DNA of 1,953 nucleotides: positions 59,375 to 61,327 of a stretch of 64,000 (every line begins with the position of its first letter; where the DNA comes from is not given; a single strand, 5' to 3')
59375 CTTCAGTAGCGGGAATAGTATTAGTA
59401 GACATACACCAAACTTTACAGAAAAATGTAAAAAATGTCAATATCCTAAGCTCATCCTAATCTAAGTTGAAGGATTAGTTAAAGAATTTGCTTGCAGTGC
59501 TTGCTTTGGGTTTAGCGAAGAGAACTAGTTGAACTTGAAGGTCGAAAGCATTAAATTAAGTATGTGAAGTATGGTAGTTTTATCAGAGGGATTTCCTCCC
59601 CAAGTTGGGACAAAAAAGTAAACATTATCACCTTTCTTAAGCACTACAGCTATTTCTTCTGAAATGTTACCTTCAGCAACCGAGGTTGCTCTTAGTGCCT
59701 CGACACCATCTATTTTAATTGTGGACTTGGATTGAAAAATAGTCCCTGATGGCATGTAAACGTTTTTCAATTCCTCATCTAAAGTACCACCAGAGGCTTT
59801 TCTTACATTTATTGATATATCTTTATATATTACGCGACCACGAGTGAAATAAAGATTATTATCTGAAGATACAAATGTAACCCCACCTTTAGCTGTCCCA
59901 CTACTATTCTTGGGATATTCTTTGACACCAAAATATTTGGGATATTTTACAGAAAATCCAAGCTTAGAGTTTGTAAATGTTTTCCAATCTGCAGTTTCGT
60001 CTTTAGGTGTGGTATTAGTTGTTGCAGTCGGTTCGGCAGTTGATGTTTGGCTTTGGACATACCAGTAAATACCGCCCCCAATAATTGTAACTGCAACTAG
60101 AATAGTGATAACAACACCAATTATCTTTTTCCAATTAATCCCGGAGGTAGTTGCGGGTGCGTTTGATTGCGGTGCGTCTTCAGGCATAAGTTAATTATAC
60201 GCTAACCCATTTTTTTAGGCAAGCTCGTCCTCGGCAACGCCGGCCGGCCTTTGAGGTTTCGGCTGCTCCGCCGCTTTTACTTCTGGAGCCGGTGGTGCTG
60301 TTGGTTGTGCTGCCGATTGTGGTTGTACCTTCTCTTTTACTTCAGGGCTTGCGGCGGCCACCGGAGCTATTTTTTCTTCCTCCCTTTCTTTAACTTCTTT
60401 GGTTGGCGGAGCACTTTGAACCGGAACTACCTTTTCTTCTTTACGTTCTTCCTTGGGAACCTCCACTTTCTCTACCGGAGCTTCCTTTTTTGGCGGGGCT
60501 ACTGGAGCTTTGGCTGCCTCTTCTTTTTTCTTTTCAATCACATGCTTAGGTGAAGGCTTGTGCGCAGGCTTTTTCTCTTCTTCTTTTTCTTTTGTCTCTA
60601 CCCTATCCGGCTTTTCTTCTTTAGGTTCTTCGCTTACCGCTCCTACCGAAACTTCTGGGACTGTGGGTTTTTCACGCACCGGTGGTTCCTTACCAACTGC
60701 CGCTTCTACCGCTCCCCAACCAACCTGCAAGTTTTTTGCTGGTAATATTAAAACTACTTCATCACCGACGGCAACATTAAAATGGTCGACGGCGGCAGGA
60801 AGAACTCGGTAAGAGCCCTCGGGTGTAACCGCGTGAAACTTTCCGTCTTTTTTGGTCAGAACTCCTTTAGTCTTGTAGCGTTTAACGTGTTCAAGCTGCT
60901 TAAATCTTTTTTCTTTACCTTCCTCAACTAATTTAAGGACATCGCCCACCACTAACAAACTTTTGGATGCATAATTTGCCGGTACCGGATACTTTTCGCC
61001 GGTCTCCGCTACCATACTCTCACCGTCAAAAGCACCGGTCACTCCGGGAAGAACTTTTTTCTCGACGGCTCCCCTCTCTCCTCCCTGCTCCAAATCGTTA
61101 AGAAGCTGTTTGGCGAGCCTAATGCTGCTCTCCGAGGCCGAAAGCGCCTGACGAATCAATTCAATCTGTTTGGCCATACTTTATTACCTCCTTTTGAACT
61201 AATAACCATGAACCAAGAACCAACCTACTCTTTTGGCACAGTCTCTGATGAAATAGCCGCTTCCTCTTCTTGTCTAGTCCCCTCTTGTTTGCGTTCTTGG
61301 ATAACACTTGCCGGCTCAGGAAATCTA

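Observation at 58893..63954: Toxin-antitoxin pair next to a three-gene operon ending in a membrane-anchored VirD4/TraD-like ATPase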

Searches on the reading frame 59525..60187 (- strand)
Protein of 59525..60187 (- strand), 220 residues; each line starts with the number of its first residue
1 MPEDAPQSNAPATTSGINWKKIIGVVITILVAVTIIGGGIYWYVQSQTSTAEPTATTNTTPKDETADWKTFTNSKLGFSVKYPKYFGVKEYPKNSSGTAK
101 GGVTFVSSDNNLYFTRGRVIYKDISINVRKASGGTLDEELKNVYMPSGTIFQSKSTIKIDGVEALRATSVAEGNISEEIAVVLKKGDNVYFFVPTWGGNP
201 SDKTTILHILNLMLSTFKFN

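Call 3: search_protein_families(library=pfam, proteins=[window:59525-60187:-], max_evalue=0.01)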
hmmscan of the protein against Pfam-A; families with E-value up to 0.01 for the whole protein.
window:59525-60187:- (220 aa): 2 families
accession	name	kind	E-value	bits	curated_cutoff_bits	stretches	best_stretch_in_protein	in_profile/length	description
PF18933.6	PsbP_2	-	3.5e-08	34.1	27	1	28-193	2-162/184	PsbP-like protein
PF22852.1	SoxE_N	-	8.2e-05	22.8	27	1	22-60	7-46/48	Sulfocyanin, N-terminal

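Call 4: search_protein_families(library=ncbifam, proteins=[window:59525-60187:-], max_evalue=0.01)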
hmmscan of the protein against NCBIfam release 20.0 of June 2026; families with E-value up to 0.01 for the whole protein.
window:59525-60187:- (220 aa): 1 family
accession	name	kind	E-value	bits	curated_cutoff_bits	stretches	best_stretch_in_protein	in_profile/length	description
TIGR03094.1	sulfo_cyanin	equivalog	0.0015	18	168.4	1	20-104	3-86/195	sulfocyanin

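Call 119: search_protein_families(library=padloc, proteins=[window:59525-60187:-], max_evalue=0.01)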
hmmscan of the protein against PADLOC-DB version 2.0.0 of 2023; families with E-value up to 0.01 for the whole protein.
window:59525-60187:- (220 aa): 1 family
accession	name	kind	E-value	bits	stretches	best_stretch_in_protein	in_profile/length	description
PDLC04039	PD-T4-6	-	0.0014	15.7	1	5-63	369-424/458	-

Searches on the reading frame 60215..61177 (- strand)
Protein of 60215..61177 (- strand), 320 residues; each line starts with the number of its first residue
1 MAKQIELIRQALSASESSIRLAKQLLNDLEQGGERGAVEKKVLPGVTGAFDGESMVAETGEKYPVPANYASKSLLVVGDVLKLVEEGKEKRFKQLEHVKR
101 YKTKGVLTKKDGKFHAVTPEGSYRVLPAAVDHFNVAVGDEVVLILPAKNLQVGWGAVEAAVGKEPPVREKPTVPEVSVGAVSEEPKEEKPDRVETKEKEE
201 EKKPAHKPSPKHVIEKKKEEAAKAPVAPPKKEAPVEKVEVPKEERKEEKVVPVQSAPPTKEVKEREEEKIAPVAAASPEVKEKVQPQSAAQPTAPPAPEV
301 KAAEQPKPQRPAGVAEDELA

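Call 3: search_protein_families(library=pfam, proteins=[window:60215-61177:-], max_evalue=0.01)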
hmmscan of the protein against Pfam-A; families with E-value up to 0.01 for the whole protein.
window:60215-61177:- (320 aa): 0 families

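Call 4: search_protein_families(library=ncbifam, proteins=[window:60215-61177:-], max_evalue=0.01)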
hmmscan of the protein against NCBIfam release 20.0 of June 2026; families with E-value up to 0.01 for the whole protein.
window:60215-61177:- (320 aa): 0 families

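Call 23: find_homologous_proteins(query=window:60215-61177:-)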
Query window:60215-61177:- (320 aa): 169 proteins with E <= 0.001 among 8000 candidates; the best 120 are listed.
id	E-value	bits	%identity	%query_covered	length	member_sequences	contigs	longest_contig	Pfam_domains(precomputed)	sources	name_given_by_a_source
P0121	2.2e-189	646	100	100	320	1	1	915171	-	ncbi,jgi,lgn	-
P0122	2.2e-69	253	63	66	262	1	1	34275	-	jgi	jgi:hypothetical protein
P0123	3.1e-69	252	64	64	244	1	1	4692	-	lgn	-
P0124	1.5e-68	250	58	69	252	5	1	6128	-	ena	-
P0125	4.3e-68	248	66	58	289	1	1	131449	-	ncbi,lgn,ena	-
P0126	1.2e-67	247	57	69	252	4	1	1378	-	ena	-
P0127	1.6e-66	243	68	54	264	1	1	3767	-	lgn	-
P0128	5.9e-66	241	68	51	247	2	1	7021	-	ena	-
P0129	1.6e-65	240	63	59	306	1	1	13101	-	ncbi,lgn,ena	-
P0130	7.7e-65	238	71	49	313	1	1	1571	-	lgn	-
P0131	2.9e-64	236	61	65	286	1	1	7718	-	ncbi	-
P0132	9.5e-64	234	68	51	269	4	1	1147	-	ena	-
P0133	2.4e-63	233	53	73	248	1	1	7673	-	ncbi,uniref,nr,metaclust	ncbi:MAG: hypothetical protein A2Z24_03050 [Candidatus Woykebacteria bacterium RBG_16_44_10]|uniref:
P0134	3.2e-63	232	66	51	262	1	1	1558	-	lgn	-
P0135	3.3e-63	232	65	53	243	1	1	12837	-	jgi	jgi:hypothetical protein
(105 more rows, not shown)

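Call 43: predict_structure(alignment_id=A5)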
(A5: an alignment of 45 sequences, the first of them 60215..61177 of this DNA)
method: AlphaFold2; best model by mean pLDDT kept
length: 320 residues; sequences in the alignment: 45
mean_pLDDT: 69.7   pTM: 0.44
mean pLDDT of the five models: 69.7, 69.7, 68.0, 65.5, 63.7
residues with pLDDT >= 90: 103; 70-90: 48; 50-70: 92; < 50: 77
segments of 3 or more residues with pLDDT < 50: 169-180, 209-211, 236-238, 263-265, 269-272, 304-307, 312-320
pLDDT, mean of each block of 10 residues (from residue 1): 80 84 82 53 83 95 94 92 91 93 96 95 95 94 91 92 66 45 53 53 50 49 54 52 50 54 48 50 52 54 47 44
secondary structure, 60 per line:
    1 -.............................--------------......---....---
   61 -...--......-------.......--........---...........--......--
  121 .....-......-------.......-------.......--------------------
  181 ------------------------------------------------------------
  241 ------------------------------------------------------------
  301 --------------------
elements in order: H2-30 E45-50 E54-57 E62-64 H67-72 E80-86 E89-96 E100-110 E113-118 E121-125 H127-132 E140-146 E154-160

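Call 119: search_protein_families(library=padloc, proteins=[window:60215-61177:-], max_evalue=0.01)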
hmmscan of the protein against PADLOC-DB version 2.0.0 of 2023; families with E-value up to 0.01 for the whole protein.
window:60215-61177:- (320 aa): 0 families

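Call 120: search_protein_families(library=phrogs, proteins=[window:60215-61177:-], max_evalue=0.001)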
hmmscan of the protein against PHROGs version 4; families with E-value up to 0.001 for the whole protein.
window:60215-61177:- (320 aa): 0 families

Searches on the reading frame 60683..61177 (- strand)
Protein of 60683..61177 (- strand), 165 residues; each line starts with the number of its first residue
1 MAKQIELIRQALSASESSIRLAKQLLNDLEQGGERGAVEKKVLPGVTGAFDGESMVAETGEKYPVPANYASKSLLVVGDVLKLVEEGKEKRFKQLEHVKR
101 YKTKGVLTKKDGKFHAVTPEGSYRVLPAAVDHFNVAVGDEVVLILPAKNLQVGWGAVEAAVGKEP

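Call 92: search_protein_families(library=pfam, proteins=[window:60683-61177:-], max_evalue=5)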
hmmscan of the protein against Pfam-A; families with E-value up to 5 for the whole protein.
window:60683-61177:- (165 aa): 1 family
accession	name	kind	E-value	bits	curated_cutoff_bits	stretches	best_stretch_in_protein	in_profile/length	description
PF17806.6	SO_alpha_A3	-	0.015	16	23.1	1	84-116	17-48/87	Sarcosine oxidase A3 domain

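Call 109: search_dna_similar(query=window:60683-61177:-, collection=plasmids, mode=protein, max_rows=8, max_evalue=0.01)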
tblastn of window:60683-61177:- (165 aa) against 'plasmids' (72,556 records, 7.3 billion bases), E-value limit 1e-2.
No match.
